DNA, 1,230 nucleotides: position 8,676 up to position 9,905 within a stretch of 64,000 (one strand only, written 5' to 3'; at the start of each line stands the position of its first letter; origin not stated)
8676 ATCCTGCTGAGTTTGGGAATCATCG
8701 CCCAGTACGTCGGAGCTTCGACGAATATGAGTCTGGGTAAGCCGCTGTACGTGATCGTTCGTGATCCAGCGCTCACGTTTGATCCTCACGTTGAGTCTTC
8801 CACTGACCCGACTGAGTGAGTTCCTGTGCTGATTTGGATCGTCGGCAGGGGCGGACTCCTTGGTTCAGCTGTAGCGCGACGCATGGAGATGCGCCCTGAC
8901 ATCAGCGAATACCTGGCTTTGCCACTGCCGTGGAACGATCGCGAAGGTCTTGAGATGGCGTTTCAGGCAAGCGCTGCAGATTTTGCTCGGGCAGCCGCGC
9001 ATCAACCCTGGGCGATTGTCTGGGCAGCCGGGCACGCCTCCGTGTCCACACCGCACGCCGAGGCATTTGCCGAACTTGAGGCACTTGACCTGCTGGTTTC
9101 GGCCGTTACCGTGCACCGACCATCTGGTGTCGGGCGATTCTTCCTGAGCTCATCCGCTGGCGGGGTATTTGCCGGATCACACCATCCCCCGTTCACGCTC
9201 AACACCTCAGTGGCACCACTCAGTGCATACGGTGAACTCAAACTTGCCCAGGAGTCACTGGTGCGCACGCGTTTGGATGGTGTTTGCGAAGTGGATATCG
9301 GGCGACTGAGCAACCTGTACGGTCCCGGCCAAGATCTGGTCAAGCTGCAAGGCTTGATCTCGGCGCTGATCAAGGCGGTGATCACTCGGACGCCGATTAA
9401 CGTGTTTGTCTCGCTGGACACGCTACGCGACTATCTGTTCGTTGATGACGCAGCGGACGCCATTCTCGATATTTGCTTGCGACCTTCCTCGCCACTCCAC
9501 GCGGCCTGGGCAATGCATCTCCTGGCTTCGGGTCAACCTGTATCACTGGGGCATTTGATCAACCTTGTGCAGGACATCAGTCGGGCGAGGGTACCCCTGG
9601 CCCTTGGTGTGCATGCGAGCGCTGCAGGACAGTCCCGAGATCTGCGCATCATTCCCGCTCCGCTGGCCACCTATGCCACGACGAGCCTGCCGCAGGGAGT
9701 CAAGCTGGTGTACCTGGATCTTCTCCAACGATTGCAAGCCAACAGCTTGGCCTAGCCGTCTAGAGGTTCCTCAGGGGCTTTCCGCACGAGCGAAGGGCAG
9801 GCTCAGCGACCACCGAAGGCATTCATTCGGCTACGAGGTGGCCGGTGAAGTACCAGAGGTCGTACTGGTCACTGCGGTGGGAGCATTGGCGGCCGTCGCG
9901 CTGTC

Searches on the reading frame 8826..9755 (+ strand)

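Call 20: search_protein_families(library=pfam, max_evalue=0.00001, proteins=[window:8826-9755:+])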
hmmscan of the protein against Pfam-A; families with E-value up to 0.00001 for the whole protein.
window:8826-9755:+ (309 aa): 3 families
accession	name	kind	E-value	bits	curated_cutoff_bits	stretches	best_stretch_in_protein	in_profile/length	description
PF01370.27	Epimerase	-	6.3e-20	72.1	20.9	1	3-219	1-227/240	NAD dependent epimerase/dehydratase family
PF04321.23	RmlD_sub_bind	-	8.3e-09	35.4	27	1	1-221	1-201/287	RmlD substrate binding domain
PF16363.11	GDP_Man_Dehyd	-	4e-07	30.2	27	1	90-217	109-237/332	GDP-mannose 4,6 dehydratase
